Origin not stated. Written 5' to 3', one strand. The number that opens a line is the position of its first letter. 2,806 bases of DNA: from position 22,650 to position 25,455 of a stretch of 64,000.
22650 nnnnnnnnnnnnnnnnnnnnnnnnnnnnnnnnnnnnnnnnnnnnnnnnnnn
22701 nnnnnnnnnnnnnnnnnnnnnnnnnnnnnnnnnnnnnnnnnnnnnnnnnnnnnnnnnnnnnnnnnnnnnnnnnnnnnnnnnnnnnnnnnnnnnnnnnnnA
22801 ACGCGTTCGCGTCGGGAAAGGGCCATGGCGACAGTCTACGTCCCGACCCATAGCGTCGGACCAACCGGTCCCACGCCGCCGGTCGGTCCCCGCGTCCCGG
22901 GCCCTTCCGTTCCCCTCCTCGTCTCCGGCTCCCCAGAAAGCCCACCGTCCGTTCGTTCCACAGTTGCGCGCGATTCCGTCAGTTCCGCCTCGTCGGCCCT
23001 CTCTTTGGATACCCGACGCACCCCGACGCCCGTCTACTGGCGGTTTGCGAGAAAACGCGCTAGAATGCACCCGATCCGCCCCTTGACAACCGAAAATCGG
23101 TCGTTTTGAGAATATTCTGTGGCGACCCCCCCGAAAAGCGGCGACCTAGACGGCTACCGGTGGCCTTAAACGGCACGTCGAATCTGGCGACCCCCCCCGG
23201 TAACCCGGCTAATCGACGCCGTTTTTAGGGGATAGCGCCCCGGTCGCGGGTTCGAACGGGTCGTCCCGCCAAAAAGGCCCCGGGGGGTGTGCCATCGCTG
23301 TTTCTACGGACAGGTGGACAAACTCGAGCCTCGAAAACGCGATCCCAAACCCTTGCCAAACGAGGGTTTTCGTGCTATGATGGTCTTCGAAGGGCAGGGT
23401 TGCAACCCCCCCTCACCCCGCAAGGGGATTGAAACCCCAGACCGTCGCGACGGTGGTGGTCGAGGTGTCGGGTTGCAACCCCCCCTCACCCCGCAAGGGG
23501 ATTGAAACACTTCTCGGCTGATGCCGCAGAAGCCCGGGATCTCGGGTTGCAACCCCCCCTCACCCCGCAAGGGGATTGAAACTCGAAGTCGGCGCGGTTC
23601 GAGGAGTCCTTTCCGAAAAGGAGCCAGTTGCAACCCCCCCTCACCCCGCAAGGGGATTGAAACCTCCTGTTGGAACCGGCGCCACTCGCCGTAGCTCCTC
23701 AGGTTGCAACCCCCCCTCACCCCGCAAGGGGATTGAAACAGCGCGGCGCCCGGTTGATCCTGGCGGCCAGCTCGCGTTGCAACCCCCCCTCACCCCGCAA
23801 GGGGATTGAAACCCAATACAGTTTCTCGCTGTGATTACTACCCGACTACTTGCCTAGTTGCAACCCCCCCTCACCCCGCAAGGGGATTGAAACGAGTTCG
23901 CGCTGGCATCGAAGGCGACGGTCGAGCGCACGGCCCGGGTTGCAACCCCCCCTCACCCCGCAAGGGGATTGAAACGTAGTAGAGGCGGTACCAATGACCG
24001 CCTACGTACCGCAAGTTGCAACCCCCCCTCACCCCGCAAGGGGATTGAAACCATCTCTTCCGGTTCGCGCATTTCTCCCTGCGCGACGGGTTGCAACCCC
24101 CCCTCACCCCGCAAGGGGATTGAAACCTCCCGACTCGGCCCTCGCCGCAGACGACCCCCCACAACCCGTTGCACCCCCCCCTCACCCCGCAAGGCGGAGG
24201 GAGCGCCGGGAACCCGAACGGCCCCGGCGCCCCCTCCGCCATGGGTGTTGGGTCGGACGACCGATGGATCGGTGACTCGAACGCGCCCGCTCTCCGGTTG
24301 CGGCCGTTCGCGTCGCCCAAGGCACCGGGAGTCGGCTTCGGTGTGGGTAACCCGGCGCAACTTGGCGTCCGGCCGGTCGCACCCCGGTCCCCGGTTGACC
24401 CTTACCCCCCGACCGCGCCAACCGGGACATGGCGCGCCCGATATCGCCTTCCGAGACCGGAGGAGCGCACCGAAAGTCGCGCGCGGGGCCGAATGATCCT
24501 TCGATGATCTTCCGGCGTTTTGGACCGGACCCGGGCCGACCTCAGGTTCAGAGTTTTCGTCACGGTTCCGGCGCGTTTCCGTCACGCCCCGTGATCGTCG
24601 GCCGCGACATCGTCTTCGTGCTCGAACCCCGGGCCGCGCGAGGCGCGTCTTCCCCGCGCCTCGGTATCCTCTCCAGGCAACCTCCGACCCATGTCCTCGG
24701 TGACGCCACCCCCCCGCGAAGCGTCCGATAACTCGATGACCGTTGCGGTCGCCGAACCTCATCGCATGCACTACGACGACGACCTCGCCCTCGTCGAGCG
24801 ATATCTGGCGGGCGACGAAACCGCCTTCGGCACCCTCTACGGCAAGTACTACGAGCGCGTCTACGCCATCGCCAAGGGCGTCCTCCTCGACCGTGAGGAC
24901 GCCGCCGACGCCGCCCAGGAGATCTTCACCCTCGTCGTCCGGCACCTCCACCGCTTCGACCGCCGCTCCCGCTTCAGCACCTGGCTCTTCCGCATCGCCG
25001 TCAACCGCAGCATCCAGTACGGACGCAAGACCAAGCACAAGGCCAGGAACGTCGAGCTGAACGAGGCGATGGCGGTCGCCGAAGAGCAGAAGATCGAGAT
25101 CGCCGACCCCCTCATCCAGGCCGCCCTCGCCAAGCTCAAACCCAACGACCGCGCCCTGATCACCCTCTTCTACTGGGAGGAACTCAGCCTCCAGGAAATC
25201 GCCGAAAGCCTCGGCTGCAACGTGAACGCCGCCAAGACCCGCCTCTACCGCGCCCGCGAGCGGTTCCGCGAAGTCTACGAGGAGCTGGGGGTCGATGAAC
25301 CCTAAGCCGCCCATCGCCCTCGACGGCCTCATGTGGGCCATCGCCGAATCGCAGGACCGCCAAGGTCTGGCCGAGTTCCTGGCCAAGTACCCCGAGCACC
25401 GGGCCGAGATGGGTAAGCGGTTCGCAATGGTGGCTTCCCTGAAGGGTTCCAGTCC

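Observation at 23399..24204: Stand-alone CRISPR array with no cas gene anywhere in the 64-kb window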

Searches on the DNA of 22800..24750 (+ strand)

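Call 31: search_dna_similar(query=window:23399-24205:+, collection=phages, mode=distant, max_evalue=1, max_rows=20)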
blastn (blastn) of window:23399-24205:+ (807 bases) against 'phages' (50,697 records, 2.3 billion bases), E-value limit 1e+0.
Records with a match: 5; places in all: 5; records where one place covers at least 80% of the query: 0.
Best place of each record, by identity: 90-95% 4; 80-90% 1.
By first word of the organism name: Actinoplanes 2; Microbacterium 2; Mycobacterium 1.
By host as written in the record: Microbacterium paraoxydans NWU1 2; Mycobacterium abscessus GD91 1; - 1; Actinoplanes sp. SN223/29 1.
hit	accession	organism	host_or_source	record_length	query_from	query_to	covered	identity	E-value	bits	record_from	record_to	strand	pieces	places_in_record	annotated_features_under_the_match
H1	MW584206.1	Mycobacterium phage prophi91-4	Mycobacterium abscessus GD91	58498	39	77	5%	85.0%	2e-1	43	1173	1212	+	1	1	1: tyrosine integrase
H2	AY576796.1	Actinoplanes phage phiAsp2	-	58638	349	377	4%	93.3%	2e-1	43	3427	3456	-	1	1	pas6: Pas6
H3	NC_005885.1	Actinoplanes phage phiAsp2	Actinoplanes sp. SN223/29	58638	349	377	4%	93.3%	2e-1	43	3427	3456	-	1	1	head morphogenesis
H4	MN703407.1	Microbacterium phage Leaf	Microbacterium paraoxydans NWU1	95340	354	383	4%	90.0%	8e-1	42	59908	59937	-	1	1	95: DNA polymerase I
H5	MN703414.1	Microbacterium phage Dewdrop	Microbacterium paraoxydans NWU1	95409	354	383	4%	90.0%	8e-1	42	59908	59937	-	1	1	95: DNA polymerase I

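Call 32: search_dna_similar(query=window:23399-24205:+, collection=plasmids, mode=distant, max_evalue=1, max_rows=20)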
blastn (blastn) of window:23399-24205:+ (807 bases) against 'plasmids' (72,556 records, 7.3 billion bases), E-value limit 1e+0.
Records with a match: 17; places in all: 24; records where one place covers at least 80% of the query: 0.
Best place of each record, by identity: 90-95% 14; 80-90% 2; 60-80% 1.
By first word of the organism name: Xanthomonas 10; Nostoc 3; Streptomyces 1; Caballeronia 1; Anabaena 1; Phormidium 1.
By predicted mobility (MOB-suite, as given by PLSDB): conjugative 10; non-mobilizable 5; mobilizable 2.
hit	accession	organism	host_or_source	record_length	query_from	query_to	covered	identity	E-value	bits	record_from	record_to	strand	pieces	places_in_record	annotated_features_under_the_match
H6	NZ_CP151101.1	Nostoc sp. UHCC 0302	isolated culture,lake sediment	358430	17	655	43%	68.6%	5e-9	118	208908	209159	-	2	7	none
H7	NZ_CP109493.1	Streptomyces sp. NBC_01435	-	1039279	337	377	5%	86.0%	2e-1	46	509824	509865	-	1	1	record has no annotation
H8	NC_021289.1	Caballeronia insecticola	-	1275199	500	539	5%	85.0%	8e-1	43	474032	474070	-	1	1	none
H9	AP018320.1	Nostoc sp. HK-01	-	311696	708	739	4%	90.6%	2e-1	46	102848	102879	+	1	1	none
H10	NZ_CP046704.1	Nostoc sp. ATCC 53789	-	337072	708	735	3%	92.9%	8e-1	43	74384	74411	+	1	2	none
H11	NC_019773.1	Anabaena cylindrica PCC 7122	water, most likely pond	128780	558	585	3%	92.9%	8e-1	43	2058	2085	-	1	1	none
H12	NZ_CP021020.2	Xanthomonas citri pv. phaseoli var. fuscans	Phaseolus sp.,cell culture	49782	726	753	3%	92.9%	8e-1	43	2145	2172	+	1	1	hypothetical protein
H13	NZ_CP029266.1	Xanthomonas citri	Phaseolus vulgaris,whole genome assembly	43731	726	753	3%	92.9%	8e-1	43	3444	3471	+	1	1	hypothetical protein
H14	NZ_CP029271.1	Xanthomonas citri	Phaseolus vulgaris,whole genome assembly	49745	726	753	3%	92.9%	8e-1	43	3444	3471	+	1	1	hypothetical protein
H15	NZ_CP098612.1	Phormidium yuhuli AB48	Cell culture,Photobioreactor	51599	91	118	3%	92.9%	8e-1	43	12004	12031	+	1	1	none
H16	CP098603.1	Xanthomonas hortorum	geranium,cell culture,leaf sample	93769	726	753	3%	92.9%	8e-1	43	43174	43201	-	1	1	hypothetical protein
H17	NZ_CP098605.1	Xanthomonas hortorum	geranium,cell culture,leaf sample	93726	726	753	3%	92.9%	8e-1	43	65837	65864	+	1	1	hypothetical protein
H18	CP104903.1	Xanthomonas hortorum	geranium,cell culture,leaf sample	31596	726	753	3%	92.9%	8e-1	43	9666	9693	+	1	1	ParB/RepB/Spo0J family partition protein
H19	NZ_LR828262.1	Xanthomonas hortorum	Pelargonium peltatum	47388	726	753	3%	92.9%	8e-1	43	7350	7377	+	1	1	hypothetical protein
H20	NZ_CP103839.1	Xanthomonas hortorum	Pelargonium x hortorum,cell culture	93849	726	753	3%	92.9%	8e-1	43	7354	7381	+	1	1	hypothetical protein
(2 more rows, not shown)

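Call 49: search_rna_families(source=window, start=22800, end=24750, threshold=evalue, max_evalue=1)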
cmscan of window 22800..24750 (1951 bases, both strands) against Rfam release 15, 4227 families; matches with E-value up to 1: 33.
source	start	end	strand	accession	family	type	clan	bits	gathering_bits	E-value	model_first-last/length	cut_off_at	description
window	23398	23435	-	RF01357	CRISPR-DR31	Gene; CRISPR;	-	29.1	35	0.00088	1-37/37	no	CRISPR RNA direct repeat element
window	23471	23508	-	RF01357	CRISPR-DR31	Gene; CRISPR;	-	29.1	35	0.00088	1-37/37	no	CRISPR RNA direct repeat element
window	23545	23582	-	RF01357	CRISPR-DR31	Gene; CRISPR;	-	29.1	35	0.00088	1-37/37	no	CRISPR RNA direct repeat element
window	23702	23739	-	RF01357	CRISPR-DR31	Gene; CRISPR;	-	29.1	35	0.00088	1-37/37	no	CRISPR RNA direct repeat element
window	23938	23975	-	RF01357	CRISPR-DR31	Gene; CRISPR;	-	29.1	35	0.00088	1-37/37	no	CRISPR RNA direct repeat element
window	24089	24126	-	RF01357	CRISPR-DR31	Gene; CRISPR;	-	29.1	35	0.00088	1-37/37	no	CRISPR RNA direct repeat element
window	23399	23435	+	RF01331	CRISPR-DR18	Gene; CRISPR;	-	29.1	50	0.023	1-37/37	no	CRISPR RNA direct repeat element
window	23472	23508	+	RF01331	CRISPR-DR18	Gene; CRISPR;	-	29.1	50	0.023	1-37/37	no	CRISPR RNA direct repeat element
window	23546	23582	+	RF01331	CRISPR-DR18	Gene; CRISPR;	-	29.1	50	0.023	1-37/37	no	CRISPR RNA direct repeat element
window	23627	23663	+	RF01331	CRISPR-DR18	Gene; CRISPR;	-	29.1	50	0.023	1-37/37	no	CRISPR RNA direct repeat element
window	23703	23739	+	RF01331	CRISPR-DR18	Gene; CRISPR;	-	29.1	50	0.023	1-37/37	no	CRISPR RNA direct repeat element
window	23776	23812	+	RF01331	CRISPR-DR18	Gene; CRISPR;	-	29.1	50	0.023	1-37/37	no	CRISPR RNA direct repeat element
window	23857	23893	+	RF01331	CRISPR-DR18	Gene; CRISPR;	-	29.1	50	0.023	1-37/37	no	CRISPR RNA direct repeat element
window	23939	23975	+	RF01331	CRISPR-DR18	Gene; CRISPR;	-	29.1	50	0.023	1-37/37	no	CRISPR RNA direct repeat element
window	24015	24051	+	RF01331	CRISPR-DR18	Gene; CRISPR;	-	29.1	50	0.023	1-37/37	no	CRISPR RNA direct repeat element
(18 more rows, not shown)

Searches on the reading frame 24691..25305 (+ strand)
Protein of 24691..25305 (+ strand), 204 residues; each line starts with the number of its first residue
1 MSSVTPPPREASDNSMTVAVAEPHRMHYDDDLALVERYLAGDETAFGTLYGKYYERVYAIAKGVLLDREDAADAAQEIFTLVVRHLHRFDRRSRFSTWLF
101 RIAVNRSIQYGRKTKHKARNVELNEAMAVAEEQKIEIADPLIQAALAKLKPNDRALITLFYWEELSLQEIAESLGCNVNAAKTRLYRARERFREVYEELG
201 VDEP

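Call 10: search_protein_families(library=pfam, proteins=[window:24691-25305:+])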
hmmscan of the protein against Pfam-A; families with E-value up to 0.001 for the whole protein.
window:24691-25305:+ (204 aa): 4 families
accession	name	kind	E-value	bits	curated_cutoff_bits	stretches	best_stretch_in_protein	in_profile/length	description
PF08281.18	Sigma70_r4_2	-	2.4e-16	59.5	25.7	1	142-191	4-53/54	Sigma-70, region 4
PF04542.20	Sigma70_r2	-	8e-16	58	24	1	49-115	1-69/71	Sigma-70 region 2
PF04545.22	Sigma70_r4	-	4.4e-09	36.2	24.1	1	145-193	1-49/50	Sigma-70, region 4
PF07638.17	Sigma70_ECF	-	1.3e-06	28.9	21.1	1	36-194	9-181/185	ECF sigma factor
